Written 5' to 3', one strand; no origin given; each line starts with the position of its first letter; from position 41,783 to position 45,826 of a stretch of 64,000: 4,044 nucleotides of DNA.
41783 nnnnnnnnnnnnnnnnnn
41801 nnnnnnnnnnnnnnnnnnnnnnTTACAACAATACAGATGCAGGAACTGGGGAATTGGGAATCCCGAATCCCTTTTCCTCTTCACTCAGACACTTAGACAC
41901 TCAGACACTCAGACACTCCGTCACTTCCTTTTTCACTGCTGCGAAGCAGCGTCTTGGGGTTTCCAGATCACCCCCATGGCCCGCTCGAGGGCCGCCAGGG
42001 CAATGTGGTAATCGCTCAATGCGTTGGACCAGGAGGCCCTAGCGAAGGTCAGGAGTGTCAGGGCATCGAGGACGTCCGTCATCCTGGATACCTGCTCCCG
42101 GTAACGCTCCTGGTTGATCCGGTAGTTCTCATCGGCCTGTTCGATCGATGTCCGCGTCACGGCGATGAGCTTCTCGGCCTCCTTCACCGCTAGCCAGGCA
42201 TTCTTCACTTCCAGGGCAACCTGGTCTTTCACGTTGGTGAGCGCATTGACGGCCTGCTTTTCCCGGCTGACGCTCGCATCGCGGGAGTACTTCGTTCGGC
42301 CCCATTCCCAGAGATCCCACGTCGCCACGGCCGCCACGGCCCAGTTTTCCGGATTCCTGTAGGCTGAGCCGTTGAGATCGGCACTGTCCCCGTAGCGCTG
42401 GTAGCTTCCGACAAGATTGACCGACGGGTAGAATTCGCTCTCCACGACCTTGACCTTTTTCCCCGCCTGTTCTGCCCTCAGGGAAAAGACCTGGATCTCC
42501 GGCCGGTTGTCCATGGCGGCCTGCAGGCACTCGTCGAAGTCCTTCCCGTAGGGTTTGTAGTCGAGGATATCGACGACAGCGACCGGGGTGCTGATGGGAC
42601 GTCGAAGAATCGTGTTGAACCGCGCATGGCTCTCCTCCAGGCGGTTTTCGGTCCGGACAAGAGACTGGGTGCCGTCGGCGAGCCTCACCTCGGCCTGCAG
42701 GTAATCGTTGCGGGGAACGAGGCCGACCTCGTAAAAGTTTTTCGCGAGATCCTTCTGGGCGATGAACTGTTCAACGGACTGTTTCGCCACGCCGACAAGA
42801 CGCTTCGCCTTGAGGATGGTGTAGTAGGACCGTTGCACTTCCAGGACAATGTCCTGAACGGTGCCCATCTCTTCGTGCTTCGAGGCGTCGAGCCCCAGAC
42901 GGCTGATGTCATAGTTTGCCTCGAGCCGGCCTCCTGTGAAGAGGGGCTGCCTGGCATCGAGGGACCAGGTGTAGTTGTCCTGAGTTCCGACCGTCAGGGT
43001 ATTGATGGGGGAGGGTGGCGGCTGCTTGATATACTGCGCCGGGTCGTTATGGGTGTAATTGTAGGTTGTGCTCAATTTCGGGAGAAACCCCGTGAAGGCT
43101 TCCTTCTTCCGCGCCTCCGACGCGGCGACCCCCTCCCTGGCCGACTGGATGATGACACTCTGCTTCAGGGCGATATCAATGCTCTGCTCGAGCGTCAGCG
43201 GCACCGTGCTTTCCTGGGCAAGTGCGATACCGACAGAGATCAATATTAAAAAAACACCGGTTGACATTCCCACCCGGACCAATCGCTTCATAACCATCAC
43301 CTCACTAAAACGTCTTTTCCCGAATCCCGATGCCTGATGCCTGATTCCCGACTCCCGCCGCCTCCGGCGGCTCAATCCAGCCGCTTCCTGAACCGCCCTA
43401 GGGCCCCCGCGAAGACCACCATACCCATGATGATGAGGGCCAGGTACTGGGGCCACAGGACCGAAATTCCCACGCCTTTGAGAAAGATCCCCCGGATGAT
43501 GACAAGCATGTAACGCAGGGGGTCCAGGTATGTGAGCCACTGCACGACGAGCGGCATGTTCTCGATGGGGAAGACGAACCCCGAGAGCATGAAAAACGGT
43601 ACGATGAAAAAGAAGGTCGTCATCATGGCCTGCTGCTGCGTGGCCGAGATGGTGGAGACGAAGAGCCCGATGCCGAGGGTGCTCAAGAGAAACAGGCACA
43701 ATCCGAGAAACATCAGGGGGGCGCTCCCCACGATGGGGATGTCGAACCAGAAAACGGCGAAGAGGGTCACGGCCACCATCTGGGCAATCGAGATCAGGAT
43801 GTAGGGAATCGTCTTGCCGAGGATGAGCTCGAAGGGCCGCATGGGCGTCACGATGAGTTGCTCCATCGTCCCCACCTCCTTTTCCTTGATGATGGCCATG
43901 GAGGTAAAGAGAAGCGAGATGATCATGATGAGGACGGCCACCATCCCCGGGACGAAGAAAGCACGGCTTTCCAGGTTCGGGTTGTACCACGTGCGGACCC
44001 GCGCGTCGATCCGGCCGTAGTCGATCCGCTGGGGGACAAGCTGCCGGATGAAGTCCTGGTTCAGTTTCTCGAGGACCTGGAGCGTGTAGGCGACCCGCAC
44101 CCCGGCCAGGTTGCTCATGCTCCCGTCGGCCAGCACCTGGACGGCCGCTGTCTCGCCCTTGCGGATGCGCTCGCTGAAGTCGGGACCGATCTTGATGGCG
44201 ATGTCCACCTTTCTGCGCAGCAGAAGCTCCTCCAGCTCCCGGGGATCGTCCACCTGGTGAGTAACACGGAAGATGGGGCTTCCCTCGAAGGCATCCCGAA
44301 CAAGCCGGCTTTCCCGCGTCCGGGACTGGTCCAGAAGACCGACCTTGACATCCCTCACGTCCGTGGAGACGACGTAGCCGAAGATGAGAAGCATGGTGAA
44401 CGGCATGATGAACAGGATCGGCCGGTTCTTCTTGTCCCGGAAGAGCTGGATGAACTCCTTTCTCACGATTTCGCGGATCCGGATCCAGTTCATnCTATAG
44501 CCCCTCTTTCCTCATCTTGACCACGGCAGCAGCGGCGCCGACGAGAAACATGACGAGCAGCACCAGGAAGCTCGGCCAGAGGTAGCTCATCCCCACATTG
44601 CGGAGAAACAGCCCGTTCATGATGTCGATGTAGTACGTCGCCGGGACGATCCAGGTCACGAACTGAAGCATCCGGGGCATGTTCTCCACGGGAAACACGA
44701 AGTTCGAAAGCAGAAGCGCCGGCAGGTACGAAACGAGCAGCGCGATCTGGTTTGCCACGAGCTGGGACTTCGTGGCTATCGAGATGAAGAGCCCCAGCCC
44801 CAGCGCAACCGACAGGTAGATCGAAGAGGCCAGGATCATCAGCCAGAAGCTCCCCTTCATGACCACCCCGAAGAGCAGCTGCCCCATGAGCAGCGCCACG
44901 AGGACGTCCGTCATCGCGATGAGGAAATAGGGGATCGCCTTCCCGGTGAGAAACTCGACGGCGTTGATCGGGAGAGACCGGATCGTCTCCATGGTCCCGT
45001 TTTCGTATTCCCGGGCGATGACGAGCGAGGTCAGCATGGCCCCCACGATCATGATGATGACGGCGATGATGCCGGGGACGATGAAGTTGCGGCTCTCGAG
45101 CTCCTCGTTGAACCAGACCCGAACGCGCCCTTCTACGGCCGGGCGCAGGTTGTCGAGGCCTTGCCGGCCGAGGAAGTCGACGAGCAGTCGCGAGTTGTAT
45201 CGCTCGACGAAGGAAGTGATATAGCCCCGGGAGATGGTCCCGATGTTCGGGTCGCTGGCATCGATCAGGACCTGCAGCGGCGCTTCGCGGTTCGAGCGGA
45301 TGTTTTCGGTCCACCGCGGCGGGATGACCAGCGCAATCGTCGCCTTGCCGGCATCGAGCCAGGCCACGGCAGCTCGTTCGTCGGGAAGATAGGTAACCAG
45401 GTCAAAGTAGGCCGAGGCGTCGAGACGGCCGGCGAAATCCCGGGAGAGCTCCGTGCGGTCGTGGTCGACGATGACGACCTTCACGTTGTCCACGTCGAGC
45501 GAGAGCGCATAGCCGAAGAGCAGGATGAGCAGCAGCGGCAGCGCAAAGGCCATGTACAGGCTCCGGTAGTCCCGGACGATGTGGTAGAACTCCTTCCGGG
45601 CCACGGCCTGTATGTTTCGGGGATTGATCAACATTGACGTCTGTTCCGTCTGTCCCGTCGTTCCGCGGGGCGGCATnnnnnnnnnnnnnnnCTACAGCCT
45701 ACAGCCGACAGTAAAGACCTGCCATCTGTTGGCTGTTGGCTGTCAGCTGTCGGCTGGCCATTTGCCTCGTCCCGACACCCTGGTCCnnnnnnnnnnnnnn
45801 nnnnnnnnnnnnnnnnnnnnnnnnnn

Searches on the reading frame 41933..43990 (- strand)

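Call 6: search_protein_families(library=ncbifam, proteins=[window:41933-43990:-])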
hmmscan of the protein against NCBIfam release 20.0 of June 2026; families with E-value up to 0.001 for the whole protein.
window:41933-43990:- (685 aa): 7 families
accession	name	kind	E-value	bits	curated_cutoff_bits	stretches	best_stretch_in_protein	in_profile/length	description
TIGR01844.1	type_I_sec_TolC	subfamily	2.3e-40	138.9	225.15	1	265-676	3-401/414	TolC family outer membrane protein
TIGR01845.1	outer_NodT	subfamily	1.7e-24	86.5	210.05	1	267-673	59-458/460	efflux transporter outer membrane subunit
NF052390.1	efflux_OMP_AbuO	equivalog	2.4e-19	69.4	700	1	252-674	8-432/447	multidrug efflux outer membrane protein AbuO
NF007002.0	PRK09465.1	equivalog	1.3e-09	37.1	495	1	267-675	26-426/460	outer membrane channel protein TolC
NF033143.1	efflux_OM_AdeK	equivalog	3.8e-08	32.5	900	1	412-644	199-430/480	multidrug efflux RND transporter AdeIJK outer membrane channel subunit AdeK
NF047721.1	ToxDrgExpTdeA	equivalog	1.6e-06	27.3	550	1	381-645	161-422/455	toxin/drug exporter TdeA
NF033142.1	efflux_OM_AdeC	exception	4.4e-06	25.6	975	1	388-644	175-430/465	multidrug efflux RND transporter AdeABC outer membrane channel subunit AdeC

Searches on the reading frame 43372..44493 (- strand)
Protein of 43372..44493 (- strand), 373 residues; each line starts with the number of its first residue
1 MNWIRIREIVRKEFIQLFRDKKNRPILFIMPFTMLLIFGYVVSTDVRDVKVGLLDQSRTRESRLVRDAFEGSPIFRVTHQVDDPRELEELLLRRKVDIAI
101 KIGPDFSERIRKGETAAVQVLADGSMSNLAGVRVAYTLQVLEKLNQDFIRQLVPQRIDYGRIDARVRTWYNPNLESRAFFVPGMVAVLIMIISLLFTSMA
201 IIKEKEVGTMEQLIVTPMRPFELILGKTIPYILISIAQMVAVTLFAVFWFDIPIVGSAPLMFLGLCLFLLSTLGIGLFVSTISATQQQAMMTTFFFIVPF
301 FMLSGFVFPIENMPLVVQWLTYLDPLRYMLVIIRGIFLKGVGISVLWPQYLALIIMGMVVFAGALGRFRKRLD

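Call 57: search_protein_families(library=pfam, proteins=[window:43372-44493:-], max_evalue=0.00001)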
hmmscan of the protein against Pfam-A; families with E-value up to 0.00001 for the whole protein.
window:43372-44493:- (373 aa): 3 families
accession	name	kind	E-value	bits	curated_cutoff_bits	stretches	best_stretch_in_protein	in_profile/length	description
PF12698.13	ABC2_membrane_3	-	8.1e-52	176.9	31.6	1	27-364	7-345/347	ABC-2 family transporter protein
PF01061.29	ABC2_membrane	-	3.6e-34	118.6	26.9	1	118-338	3-211/211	ABC-2 type transporter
PF12679.13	ABC2_membrane_2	-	4.7e-18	65.9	27.2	1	9-371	3-281/283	ABC-2 family transporter protein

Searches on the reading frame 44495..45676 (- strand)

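Call 57: search_protein_families(library=pfam, proteins=[window:44495-45676:-], max_evalue=0.00001)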
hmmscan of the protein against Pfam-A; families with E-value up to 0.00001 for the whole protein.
window:44495-45676:- (393 aa): 3 families
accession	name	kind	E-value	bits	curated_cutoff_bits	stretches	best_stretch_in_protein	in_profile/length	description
PF12698.13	ABC2_membrane_3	-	1.3e-50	172.9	31.6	1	39-385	2-346/347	ABC-2 family transporter protein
PF01061.29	ABC2_membrane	-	4.1e-22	79.2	26.9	1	197-356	48-209/211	ABC-2 type transporter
PF12679.13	ABC2_membrane_2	-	7.2e-16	58.7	27.2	1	24-384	2-274/283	ABC-2 family transporter protein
